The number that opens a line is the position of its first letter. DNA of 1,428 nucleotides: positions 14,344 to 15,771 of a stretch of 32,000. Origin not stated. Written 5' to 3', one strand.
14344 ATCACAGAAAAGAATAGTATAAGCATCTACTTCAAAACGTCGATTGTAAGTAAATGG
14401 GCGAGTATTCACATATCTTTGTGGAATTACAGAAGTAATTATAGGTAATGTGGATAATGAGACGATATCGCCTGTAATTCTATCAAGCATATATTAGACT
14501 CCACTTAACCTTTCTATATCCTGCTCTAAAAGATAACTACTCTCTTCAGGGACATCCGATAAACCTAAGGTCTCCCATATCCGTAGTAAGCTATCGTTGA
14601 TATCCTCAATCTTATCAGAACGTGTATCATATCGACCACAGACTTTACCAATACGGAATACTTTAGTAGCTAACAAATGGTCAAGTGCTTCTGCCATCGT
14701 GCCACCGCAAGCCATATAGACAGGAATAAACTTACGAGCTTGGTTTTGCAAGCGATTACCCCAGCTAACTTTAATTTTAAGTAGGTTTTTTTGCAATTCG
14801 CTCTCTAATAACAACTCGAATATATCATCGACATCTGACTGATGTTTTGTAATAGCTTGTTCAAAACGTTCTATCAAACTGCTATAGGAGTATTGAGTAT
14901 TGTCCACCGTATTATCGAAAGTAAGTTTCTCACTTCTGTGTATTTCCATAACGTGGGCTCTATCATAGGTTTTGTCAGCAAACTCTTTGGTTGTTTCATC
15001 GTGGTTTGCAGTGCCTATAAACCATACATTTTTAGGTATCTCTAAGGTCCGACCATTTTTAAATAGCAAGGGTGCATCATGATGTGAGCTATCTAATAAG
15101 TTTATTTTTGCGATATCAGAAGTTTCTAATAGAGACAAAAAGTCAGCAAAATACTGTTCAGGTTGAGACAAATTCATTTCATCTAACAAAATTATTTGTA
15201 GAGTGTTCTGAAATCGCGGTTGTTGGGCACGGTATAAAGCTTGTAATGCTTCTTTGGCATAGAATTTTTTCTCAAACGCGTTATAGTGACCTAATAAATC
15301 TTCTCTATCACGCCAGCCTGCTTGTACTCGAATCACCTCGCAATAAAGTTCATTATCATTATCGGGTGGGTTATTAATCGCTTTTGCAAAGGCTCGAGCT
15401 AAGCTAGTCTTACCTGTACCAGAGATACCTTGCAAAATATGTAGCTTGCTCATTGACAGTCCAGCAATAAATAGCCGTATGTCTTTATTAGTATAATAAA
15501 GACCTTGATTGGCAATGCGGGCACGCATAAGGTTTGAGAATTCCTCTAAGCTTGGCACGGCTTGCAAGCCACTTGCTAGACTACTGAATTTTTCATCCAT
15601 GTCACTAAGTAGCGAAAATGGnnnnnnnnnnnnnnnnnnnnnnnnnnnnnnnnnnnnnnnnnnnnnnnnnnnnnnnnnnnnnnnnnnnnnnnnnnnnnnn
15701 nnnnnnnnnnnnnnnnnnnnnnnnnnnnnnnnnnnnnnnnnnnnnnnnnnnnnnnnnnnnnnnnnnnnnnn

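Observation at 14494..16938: McrB-like AAA+ motor whose target-recognition domain is replaced by ~420 aa of continuous coiled coil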

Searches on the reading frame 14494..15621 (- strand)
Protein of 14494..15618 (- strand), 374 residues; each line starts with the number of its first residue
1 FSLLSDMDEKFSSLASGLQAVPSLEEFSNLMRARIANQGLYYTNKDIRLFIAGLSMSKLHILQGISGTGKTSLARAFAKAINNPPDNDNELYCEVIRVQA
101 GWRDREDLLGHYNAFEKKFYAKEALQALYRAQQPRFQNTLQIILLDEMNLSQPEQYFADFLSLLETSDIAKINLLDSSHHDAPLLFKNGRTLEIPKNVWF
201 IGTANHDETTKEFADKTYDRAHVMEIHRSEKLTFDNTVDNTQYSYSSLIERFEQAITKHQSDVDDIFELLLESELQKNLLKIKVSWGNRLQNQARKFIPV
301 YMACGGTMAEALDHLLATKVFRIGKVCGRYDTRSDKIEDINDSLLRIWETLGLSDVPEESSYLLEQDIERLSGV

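Call 42: search_solved_structures(query=A3, max_evalue=1, show_alignments=1)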
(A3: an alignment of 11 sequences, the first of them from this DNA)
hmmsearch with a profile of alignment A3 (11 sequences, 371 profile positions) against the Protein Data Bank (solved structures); distinct sequences matched with E-value up to 1: 61 (the best 60 are shown).
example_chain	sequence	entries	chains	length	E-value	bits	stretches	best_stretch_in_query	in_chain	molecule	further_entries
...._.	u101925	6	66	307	4.5e-10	42.3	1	40-216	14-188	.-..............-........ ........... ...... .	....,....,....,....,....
6ut6_A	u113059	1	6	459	8.4e-10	41.4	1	40-215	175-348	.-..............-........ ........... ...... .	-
7vsr_A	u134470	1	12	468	8.8e-10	41.3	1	40-215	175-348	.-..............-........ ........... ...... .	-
6ut3_A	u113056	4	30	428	6.7e-07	31.8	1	135-274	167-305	GTPase subunit of restriction endonuclease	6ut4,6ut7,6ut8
6ut5_A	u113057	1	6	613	1.8e-06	30.4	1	135-274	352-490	GTPase subunit of restriction endonuclease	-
6n9l_A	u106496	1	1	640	0.0083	18.3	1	59-77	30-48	UvrABC system protein A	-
2vf7_A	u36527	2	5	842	0.015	17.5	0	60-90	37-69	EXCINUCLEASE ABC, SUBUNIT A. | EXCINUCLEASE ABC SUBUNIT A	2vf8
3ux8_A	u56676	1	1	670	0.018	17.3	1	60-76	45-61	Excinuclease ABC, A subunit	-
3pih_A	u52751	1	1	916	0.019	17.2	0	59-77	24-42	UvrABC system protein A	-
8j07_g5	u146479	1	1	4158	0.031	16.5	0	62-93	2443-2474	Dynein axonemal heavy chain 6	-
2r6f_A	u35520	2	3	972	0.037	16.2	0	60-76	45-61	Excinuclease ABC subunit A | Excinuclease ABC, A subunit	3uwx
9gxk_A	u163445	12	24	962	0.049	15.8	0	59-76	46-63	UvrABC system protein A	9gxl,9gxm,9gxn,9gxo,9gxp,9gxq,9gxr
4dug_A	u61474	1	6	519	0.065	15.4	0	56-125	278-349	Circadian clock protein kinase kaiC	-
7x1y_A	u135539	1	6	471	0.071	15.3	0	56-104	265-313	Circadian clock oscillator protein KaiC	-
7x1z_A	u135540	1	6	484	0.075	15.2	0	56-104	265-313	Circadian clock oscillator protein KaiC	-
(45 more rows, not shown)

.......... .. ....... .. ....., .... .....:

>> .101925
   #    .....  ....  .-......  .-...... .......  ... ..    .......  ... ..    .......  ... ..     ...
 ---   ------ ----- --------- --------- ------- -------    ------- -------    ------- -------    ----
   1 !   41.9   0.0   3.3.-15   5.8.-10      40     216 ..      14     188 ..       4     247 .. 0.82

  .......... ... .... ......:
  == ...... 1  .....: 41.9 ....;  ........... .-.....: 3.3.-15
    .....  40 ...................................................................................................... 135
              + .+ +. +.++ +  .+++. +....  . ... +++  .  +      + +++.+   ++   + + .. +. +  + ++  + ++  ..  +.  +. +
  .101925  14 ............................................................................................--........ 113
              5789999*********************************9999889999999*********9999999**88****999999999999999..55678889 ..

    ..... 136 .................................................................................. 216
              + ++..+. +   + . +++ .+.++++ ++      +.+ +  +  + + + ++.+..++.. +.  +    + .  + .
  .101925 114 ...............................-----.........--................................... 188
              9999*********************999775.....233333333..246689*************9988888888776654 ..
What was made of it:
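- The next hits are P-loop noise at 0.008 or worse (call 42).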

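Call 61: search_protein_representatives(protein=window:14494-15618:-)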
Query: 374 residues. Proteins with E-value up to 0.001 (for the whole library): 8269; up to 1e-10: 6161; up to 1e-30: 677. The best 150 are listed.
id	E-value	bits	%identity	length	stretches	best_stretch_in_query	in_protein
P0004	1.6e-245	830.2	100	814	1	1-374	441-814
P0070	4.2e-149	513.0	66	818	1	1-373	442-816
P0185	6.5e-145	499.3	63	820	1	1-372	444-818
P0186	1.4e-144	498.1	63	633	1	1-372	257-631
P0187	6.3e-140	482.9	60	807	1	1-373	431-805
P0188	1.1e-133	462.4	60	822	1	1-369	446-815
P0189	4.1e-121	421.0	58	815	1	2-370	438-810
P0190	3.0e-120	418.1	57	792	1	1-372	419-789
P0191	2.6e-109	382.2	53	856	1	3-371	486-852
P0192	2.8e-109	382.1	54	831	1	1-372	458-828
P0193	1.6e-108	379.5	55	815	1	2-371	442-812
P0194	4.4e-107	374.9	53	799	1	1-367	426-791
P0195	9.9e-105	367.1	51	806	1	2-371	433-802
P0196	3.3e-104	365.4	53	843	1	18-370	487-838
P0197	5.0e-104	364.8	51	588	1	1-371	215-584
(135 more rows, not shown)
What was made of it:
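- Nearly all of the top 150 carry a 400-520-aa N-terminal extension (call 61).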
